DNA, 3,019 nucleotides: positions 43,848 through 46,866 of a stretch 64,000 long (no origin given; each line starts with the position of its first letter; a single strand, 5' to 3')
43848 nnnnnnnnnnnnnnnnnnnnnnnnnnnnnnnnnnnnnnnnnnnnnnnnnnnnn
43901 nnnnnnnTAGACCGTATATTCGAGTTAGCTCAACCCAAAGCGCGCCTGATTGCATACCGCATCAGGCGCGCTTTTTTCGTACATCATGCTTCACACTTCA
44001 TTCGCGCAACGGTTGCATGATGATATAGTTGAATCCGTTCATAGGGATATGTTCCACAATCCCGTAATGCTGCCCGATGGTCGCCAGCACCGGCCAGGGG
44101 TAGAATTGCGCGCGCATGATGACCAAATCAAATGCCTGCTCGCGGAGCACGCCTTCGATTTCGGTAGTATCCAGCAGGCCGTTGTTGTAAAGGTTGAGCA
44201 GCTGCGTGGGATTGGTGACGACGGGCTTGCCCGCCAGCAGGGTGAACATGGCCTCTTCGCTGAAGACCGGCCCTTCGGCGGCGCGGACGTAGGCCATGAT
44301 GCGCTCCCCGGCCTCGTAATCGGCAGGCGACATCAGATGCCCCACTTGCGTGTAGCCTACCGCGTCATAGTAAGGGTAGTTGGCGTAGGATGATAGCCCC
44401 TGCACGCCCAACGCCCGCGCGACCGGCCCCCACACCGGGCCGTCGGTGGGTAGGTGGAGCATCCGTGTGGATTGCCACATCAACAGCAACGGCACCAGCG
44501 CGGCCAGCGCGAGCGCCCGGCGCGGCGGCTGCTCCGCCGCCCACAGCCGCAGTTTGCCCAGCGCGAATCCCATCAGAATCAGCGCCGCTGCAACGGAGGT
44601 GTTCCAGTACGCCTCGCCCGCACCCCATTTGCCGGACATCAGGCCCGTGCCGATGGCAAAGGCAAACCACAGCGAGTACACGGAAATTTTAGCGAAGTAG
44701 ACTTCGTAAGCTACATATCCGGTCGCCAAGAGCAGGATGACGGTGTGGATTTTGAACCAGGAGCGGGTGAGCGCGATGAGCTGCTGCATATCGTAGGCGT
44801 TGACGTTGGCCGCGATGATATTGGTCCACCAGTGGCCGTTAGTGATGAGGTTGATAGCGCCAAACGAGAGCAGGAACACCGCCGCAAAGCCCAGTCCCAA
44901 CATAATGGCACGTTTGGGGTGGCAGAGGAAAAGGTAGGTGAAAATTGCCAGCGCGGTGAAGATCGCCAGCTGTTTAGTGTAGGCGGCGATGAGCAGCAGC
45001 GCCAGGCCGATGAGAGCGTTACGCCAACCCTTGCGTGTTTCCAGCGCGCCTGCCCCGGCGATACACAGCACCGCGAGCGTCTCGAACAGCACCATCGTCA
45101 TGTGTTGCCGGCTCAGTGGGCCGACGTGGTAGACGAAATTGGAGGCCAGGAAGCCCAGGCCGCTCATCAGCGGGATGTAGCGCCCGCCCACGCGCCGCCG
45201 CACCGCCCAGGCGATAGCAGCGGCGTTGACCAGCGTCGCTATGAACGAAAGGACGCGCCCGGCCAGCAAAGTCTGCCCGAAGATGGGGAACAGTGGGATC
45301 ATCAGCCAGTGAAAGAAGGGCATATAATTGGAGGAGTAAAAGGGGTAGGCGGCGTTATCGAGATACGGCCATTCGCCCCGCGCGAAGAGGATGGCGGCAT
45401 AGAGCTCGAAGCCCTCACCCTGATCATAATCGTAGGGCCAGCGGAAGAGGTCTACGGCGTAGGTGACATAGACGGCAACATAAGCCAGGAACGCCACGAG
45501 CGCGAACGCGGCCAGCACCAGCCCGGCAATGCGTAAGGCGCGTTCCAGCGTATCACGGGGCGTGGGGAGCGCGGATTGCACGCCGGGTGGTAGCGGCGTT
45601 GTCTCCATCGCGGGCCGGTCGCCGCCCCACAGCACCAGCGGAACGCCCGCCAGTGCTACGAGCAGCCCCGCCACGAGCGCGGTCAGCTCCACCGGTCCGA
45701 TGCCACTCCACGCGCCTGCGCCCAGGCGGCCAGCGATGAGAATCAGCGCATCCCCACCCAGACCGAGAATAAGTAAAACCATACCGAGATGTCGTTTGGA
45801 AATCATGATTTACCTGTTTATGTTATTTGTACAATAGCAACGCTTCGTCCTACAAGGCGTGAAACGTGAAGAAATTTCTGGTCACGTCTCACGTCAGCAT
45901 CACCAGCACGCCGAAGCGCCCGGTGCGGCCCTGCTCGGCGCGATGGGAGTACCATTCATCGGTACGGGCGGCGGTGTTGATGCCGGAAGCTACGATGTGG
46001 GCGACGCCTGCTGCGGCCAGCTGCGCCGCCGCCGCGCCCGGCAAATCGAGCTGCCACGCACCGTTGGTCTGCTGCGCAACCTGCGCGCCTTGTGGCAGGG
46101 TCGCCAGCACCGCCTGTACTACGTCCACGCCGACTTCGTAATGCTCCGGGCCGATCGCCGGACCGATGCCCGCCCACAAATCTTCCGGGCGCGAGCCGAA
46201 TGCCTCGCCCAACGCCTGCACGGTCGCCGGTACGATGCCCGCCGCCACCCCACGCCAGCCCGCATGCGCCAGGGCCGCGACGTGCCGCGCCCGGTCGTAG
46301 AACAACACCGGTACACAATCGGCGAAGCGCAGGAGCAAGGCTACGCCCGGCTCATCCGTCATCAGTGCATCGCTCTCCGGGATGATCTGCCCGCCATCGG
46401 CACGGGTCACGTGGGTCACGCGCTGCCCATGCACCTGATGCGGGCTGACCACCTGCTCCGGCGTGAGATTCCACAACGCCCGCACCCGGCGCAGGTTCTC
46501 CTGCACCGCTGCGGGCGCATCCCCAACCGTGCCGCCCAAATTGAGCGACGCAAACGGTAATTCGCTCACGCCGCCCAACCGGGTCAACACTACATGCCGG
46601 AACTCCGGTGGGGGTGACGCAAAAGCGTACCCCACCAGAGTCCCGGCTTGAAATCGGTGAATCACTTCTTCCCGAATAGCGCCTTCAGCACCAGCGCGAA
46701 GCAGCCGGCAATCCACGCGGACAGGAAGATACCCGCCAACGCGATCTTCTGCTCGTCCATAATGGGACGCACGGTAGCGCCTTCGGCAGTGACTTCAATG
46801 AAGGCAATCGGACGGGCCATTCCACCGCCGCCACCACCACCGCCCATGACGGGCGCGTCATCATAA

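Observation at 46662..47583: YtfJ/GerW-like protein carrying a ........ Cys/Asp-rich insertion, paired with a small membrane protein under a shared leader motif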

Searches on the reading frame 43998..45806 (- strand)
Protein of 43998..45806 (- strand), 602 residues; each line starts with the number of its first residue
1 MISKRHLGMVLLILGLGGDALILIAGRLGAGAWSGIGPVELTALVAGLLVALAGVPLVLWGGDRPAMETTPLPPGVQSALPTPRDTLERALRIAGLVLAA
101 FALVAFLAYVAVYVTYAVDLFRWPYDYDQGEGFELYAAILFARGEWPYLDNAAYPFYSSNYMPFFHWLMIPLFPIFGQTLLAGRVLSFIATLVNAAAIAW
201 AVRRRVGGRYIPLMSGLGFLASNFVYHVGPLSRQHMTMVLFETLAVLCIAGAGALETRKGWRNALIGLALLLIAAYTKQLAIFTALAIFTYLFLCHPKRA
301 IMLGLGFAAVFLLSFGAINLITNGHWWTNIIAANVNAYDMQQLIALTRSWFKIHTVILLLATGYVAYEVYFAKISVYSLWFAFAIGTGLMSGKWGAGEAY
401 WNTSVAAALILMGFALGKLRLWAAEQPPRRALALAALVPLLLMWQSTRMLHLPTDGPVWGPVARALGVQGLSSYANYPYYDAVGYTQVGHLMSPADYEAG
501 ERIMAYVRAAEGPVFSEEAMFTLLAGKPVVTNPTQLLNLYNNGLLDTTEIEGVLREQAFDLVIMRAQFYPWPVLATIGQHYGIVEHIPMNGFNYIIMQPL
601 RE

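Call 73: search_protein_families(library=pfam, proteins=[window:43998-45806:-], max_evalue=10)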
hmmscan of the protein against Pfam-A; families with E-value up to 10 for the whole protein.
window:43998-45806:- (602 aa): 1 family
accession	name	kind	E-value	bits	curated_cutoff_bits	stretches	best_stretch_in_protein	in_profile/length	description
PF02478.21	Pneumo_phosprot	-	0.5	10.3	22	1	237-278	186-226/286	Pneumovirus phosphoprotein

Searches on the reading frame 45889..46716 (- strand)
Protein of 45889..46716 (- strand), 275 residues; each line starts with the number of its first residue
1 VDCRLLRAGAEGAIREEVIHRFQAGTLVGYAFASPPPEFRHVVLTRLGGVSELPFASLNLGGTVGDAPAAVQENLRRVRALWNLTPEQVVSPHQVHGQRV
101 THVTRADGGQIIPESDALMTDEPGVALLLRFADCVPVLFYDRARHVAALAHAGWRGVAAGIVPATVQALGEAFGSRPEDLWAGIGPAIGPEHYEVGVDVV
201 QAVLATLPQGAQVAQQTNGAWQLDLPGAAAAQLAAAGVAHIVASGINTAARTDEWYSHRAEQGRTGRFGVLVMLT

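Call 3: search_protein_families(library=pfam, proteins=[window:45889-46716:-], max_evalue=1)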
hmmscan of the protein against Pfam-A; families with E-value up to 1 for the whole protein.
window:45889-46716:- (275 aa): 1 family
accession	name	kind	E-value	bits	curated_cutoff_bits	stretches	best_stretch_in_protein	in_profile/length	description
PF02578.20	Cu-oxidase_4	-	1e-76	257.9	22.9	1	45-273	2-238/238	Multi-copper polyphenol oxidoreductase laccase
